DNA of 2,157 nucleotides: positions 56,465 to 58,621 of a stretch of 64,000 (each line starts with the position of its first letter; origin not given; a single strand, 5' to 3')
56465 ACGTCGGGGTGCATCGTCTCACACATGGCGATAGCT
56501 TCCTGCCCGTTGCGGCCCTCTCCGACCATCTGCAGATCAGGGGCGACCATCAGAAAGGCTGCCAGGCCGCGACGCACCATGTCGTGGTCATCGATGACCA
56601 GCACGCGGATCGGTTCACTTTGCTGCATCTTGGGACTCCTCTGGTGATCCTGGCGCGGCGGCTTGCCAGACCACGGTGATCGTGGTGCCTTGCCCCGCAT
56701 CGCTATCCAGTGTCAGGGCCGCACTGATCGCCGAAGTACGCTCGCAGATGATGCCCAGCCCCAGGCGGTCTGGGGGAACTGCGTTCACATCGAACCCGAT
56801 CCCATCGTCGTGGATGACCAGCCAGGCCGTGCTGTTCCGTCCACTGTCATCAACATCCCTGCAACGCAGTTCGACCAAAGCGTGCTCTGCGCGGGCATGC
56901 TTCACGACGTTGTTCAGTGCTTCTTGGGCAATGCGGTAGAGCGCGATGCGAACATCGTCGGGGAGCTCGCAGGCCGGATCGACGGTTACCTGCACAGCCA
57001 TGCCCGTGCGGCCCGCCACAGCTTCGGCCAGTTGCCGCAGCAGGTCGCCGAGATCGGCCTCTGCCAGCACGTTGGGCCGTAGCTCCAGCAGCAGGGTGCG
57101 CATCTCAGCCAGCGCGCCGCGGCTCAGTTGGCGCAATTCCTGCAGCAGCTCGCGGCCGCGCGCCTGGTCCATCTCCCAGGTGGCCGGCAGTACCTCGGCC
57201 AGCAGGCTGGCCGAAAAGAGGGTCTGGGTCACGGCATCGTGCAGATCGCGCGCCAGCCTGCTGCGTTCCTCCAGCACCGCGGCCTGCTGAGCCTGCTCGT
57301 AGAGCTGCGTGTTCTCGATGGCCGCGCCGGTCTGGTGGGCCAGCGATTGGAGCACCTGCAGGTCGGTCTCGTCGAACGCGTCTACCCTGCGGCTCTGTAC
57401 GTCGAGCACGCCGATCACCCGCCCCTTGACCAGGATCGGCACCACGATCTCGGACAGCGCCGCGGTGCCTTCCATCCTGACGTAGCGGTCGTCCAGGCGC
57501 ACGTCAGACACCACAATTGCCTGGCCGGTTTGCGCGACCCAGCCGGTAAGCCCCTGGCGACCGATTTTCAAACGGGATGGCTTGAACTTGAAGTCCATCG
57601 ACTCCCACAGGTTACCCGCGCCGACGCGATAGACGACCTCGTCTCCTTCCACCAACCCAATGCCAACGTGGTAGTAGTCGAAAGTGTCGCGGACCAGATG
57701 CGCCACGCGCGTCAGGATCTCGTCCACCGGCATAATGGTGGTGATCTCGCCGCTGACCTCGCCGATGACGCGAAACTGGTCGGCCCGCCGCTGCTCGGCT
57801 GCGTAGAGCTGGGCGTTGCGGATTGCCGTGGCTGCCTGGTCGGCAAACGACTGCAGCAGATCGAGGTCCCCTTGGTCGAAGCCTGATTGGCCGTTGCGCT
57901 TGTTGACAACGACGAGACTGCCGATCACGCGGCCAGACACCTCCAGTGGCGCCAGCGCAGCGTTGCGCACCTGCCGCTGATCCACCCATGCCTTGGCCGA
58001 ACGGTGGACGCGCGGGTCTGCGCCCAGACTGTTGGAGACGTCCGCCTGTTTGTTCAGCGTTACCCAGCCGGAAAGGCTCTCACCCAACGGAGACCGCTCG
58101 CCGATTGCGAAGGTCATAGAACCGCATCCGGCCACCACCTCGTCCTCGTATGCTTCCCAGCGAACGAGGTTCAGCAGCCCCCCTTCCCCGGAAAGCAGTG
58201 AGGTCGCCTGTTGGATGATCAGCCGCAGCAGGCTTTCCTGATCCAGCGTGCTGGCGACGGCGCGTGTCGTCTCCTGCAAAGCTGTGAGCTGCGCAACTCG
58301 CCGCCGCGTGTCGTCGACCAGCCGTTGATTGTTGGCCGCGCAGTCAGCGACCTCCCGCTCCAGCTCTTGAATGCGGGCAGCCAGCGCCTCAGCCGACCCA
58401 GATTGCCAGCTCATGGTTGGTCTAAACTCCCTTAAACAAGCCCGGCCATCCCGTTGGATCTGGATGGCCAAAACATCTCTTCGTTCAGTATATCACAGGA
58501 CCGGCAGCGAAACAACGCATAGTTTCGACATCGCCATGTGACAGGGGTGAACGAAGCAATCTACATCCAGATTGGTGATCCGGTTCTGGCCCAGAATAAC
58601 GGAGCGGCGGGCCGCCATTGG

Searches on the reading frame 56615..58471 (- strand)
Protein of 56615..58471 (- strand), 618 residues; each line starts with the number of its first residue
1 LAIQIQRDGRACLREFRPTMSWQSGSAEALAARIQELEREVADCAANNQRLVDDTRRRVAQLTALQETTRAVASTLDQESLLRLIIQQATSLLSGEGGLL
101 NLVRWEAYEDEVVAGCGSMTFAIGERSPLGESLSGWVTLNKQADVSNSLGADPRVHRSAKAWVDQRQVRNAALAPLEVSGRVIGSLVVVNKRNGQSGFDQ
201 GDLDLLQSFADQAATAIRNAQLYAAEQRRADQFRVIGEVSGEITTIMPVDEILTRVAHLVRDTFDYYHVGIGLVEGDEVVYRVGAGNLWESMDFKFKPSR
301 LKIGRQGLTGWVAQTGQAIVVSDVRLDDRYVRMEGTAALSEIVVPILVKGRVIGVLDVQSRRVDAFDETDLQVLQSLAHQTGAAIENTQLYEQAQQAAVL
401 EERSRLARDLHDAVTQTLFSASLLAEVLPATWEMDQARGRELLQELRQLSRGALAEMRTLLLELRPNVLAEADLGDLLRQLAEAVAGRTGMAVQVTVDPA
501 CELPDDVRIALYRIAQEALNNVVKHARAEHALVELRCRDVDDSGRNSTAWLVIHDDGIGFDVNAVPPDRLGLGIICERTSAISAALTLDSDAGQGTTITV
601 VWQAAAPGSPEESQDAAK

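Call 59: search_protein_families(library=pfam, proteins=[window:56615-58471:-])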
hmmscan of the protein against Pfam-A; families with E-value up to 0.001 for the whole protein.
window:56615-58471:- (618 aa): 7 families
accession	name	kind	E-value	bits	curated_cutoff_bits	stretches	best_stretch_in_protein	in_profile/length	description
PF13185.12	GAF_2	-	2.3e-35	122.2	28.6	2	249-386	4-136/136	GAF domain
PF01590.32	GAF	-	6.5e-34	117.8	22.4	2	249-385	2-133/133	GAF domain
PF13492.12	GAF_3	-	9.6e-19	68.5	27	2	250-387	3-129/129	GAF domain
PF07730.19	HisKA_3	-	6.8e-17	62.2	24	1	402-468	1-67/68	Histidine kinase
PF02518.31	HATPase_c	-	3.7e-08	34.2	26.4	1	508-603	3-108/111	Histidine kinase-, DNA gyrase B-, and HSP90-like ATPase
PF13581.12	HATPase_c_2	-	5.1e-06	27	27.4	1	501-602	22-127/127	Histidine kinase-like ATPase domain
PF11849.14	DUF3369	-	0.00056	20.7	27.2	0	194-223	136-165/168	Domain of unknown function (DUF3369)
